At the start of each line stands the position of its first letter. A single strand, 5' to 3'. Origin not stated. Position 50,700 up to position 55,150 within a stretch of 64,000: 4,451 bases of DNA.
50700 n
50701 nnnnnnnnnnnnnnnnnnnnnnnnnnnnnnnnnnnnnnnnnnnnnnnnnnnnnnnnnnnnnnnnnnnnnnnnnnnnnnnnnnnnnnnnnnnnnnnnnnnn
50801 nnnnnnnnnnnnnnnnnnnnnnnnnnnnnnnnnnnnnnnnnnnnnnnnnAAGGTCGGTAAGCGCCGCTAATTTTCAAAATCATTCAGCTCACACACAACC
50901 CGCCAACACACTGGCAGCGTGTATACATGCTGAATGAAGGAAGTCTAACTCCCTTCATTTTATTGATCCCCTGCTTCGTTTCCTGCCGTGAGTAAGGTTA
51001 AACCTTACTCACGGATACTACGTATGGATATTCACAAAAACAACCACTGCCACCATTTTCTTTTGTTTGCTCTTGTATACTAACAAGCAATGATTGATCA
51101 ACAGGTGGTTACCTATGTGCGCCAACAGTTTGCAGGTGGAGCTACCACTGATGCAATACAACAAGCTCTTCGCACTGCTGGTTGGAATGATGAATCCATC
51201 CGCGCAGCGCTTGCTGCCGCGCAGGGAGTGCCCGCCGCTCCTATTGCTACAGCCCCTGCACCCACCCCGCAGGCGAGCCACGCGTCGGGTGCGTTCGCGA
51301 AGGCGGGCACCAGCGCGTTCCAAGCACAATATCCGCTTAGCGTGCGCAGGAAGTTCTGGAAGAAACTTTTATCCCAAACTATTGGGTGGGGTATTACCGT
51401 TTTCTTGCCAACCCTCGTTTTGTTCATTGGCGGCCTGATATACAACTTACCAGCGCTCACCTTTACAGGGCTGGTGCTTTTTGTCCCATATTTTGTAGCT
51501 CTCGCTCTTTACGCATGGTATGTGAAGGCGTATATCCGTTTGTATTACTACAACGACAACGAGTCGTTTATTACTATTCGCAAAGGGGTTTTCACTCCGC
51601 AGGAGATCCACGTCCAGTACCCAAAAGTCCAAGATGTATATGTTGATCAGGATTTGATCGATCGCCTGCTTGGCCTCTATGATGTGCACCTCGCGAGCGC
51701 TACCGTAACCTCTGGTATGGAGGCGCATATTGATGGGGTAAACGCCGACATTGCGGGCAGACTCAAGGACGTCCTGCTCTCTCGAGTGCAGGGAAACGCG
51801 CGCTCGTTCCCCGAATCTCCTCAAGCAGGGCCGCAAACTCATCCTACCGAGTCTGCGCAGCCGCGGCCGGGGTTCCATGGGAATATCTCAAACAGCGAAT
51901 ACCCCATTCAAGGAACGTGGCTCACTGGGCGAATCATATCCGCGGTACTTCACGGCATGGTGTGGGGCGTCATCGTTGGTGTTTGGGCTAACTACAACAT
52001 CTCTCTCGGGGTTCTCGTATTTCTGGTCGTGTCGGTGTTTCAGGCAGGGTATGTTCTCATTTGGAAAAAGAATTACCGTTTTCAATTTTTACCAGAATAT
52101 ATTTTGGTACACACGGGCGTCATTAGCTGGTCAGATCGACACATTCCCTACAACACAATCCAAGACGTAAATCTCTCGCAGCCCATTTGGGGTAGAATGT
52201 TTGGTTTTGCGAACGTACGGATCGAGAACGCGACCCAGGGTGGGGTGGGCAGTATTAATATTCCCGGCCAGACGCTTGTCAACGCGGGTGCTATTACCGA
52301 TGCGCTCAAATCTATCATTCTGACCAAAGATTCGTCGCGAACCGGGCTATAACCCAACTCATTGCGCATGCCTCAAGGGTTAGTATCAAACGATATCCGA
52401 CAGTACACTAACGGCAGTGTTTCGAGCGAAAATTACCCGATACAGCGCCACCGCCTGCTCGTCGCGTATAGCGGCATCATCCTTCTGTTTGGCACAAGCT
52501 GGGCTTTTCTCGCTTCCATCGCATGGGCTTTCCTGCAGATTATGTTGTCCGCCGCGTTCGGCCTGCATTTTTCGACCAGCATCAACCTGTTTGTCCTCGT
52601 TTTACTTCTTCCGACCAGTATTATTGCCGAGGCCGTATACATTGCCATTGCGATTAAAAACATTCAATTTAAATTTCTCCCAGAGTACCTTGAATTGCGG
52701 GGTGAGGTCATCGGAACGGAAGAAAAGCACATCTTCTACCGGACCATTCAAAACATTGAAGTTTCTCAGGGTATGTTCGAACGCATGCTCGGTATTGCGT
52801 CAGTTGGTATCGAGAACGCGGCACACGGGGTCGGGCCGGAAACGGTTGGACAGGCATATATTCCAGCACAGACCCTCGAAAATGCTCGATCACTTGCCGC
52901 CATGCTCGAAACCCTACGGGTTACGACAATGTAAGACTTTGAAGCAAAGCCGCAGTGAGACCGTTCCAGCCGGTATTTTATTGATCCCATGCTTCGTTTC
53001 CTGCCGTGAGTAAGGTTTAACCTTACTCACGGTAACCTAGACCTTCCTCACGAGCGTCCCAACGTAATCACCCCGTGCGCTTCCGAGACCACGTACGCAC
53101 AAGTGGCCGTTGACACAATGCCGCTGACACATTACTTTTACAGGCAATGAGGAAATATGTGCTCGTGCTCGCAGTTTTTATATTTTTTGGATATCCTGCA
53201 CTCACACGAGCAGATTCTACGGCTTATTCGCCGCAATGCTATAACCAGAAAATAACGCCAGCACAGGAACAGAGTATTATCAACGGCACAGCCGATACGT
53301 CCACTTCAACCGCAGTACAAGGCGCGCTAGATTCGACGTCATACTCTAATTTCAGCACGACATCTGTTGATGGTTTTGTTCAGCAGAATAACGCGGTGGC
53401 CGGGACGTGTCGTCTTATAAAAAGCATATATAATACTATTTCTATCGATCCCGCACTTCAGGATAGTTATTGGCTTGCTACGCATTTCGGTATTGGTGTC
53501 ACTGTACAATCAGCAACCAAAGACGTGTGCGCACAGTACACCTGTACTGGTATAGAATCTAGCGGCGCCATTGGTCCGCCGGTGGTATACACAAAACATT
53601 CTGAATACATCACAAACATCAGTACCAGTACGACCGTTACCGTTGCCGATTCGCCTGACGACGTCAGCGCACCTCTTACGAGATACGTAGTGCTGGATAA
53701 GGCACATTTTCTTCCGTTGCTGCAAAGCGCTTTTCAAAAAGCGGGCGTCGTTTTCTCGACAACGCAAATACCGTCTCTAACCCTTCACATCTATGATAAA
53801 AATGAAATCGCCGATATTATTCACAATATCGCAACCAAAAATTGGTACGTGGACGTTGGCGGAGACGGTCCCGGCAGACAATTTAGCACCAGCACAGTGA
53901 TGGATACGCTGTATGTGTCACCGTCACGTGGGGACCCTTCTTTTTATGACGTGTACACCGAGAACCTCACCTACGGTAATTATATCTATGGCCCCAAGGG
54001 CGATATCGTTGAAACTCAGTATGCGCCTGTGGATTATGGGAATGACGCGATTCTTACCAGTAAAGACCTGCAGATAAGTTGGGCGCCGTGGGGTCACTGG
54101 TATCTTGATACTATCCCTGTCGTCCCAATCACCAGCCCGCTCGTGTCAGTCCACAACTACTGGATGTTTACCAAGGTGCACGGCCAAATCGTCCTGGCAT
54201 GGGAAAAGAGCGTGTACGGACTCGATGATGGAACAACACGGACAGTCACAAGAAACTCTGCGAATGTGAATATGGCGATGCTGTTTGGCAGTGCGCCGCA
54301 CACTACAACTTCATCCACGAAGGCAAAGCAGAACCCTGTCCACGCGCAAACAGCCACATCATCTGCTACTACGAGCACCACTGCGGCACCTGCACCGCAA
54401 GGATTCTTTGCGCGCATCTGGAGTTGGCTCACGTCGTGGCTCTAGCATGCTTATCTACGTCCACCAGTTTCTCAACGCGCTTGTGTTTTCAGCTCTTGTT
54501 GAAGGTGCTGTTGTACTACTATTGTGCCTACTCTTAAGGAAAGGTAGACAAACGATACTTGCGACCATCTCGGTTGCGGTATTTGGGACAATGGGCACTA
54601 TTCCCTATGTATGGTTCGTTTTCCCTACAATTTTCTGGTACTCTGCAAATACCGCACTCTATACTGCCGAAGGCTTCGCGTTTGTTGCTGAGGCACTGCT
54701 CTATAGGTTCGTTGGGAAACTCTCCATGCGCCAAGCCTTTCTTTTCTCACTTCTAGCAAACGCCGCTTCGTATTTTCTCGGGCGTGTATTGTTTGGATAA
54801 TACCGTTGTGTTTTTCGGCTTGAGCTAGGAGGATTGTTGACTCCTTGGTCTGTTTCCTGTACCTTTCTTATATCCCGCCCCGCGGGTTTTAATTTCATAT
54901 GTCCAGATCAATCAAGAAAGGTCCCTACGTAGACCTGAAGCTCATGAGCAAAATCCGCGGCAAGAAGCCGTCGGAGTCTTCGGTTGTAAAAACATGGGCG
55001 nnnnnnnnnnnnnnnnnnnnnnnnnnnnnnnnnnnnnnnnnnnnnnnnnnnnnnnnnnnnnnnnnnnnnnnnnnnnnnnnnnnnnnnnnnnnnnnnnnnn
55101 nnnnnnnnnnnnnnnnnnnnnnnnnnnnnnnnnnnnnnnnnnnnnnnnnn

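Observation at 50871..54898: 4-kb insertion between rplB and rpsS bracketed by a 57-bp hairpin repeat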

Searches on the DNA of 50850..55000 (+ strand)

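Call 52: search_rna_families(source=window, start=50850, end=55000, threshold=evalue, max_evalue=5)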
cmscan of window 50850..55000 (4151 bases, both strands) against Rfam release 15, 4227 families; matches with E-value up to 5: 2.
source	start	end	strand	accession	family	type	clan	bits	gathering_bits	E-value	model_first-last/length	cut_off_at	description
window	53002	53034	+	RF03255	mir-2188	Gene; miRNA;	-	21.3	60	0.69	1-78/78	no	mir-2188 microRNA precursor family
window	53002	53034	-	RF03255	mir-2188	Gene; miRNA;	-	19.4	60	2.3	1-78/78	no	mir-2188 microRNA precursor family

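Call 56: build_rna_model(alignment_id=A1, structure=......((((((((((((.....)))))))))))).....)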
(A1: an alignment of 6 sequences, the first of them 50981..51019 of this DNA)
Model R1 built from alignment A1 (6 sequences, 40 columns); structure: as given.
model positions 40; base pairs 12; branch points 0; effective number of sequences 6; information 0.991 bits per position. Calibrated on 0.2 Mb of random sequence (short: E-values are rough).
structure used (alignment columns):
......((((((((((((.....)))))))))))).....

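Call 57: search_with_rna_model(model_id=R1, sources=[window, L003, L004, L005, L007, L008, L011, L012, L013, L014, L015, L016, L017, L018, L020, L021, L022, L023, L024, L025], max_evalue=10)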
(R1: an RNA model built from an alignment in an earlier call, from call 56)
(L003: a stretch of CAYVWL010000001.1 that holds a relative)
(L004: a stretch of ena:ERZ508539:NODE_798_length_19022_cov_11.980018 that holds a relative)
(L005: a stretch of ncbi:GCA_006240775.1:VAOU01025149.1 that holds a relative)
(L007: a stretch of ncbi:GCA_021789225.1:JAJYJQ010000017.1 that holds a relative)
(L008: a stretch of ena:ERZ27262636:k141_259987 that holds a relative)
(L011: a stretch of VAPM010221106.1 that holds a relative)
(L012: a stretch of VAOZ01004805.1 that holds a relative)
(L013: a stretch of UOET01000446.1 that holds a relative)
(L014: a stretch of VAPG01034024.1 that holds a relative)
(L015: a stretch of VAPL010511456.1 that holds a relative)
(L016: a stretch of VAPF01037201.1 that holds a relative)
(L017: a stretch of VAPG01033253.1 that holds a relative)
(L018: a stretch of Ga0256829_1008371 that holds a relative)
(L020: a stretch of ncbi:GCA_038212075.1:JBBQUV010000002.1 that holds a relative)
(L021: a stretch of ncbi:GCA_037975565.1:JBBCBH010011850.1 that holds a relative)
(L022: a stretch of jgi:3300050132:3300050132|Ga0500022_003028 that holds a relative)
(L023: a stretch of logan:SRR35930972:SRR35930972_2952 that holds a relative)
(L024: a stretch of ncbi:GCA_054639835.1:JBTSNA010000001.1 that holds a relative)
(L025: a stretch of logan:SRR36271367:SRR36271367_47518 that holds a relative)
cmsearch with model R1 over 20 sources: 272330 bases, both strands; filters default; matches with E-value up to 10: 15.
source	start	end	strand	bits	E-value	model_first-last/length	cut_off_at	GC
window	50980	51019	+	51.4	1.5e-11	1-40/40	no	0.45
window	52998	53037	+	50.9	2.2e-11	1-40/40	no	0.47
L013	7002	7041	-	50.7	2.5e-11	1-40/40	no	0.35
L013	7001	7040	+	50.4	3e-11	1-40/40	no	0.35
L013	6955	6994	-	50.1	3.6e-11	1-40/40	no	0.55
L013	6954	6993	+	49.8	4.6e-11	1-40/40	no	0.55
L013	3844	3883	-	48.5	1.1e-10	1-40/40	no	0.3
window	52999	53038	-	44.5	1.6e-09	1-40/40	no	0.47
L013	3799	3838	-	43.7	2.6e-09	1-40/40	no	0.43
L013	3843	3882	+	43.5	3.1e-09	1-40/40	no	0.3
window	50981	51020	-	42.4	6.1e-09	1-40/40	no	0.45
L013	3798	3837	+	33.2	2.9e-06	1-40/40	no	0.4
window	50927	50966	-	17.7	0.09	1-40/40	no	0.35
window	50927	50964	+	15.4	0.42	1-40/40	no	0.34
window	33022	33059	-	12.5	2.8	1-40/40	no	0.55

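Call 84: search_with_rna_model(model_id=R1, sources=[L026, L027, L028, L029, L009, L010, L019, L006], max_evalue=10)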
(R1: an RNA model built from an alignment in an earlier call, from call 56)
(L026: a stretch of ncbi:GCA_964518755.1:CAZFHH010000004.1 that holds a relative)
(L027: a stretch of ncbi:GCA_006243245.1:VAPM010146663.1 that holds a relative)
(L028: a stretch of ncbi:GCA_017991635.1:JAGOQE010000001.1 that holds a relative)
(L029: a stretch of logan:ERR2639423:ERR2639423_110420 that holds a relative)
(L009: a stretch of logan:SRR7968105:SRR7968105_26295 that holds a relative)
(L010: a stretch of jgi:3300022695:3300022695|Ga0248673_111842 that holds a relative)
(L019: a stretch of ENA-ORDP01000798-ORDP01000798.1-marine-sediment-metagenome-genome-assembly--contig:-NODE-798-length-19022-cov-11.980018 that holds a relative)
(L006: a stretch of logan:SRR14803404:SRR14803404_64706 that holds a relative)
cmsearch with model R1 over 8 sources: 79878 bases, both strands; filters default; matches with E-value up to 10: 6.
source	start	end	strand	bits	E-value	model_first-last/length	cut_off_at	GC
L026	5007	5043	+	16.4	0.062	1-40/40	no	0.43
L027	5007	5043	+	16.4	0.062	1-40/40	no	0.43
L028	6753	6795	+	14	0.31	1-40/40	no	0.47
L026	5008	5044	-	13.4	0.46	1-40/40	no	0.43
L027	5008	5044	-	13.4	0.46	1-40/40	no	0.43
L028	6754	6796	-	13.3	0.48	1-40/40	no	0.47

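Call 90: search_with_rna_model(model_id=R1, sources=[L030], max_evalue=10, filters=off)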
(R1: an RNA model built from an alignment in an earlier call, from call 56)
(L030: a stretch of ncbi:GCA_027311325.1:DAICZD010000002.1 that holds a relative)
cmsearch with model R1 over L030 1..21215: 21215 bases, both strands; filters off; matches with E-value up to 10: 4.
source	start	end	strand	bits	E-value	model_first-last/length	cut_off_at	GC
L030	21158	21209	-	15.2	0.036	1-40/40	no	0.48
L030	21157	21208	+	14.9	0.044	1-40/40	no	0.48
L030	1607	1639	+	7.6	5.7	1-40/40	no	0.55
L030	3662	3697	+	6.8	9.7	1-40/40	no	0.53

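Call 97: search_dna_similar(query=window:50871-54898:+, collection=phages, mode=distant, max_rows=5)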
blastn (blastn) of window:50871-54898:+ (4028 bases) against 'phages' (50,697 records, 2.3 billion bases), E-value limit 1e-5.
No match.

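Call 98: search_dna_similar(query=window:50871-54898:+, collection=plasmids, mode=distant, max_rows=5)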
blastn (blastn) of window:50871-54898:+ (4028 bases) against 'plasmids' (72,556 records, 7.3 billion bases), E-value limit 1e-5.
No match.
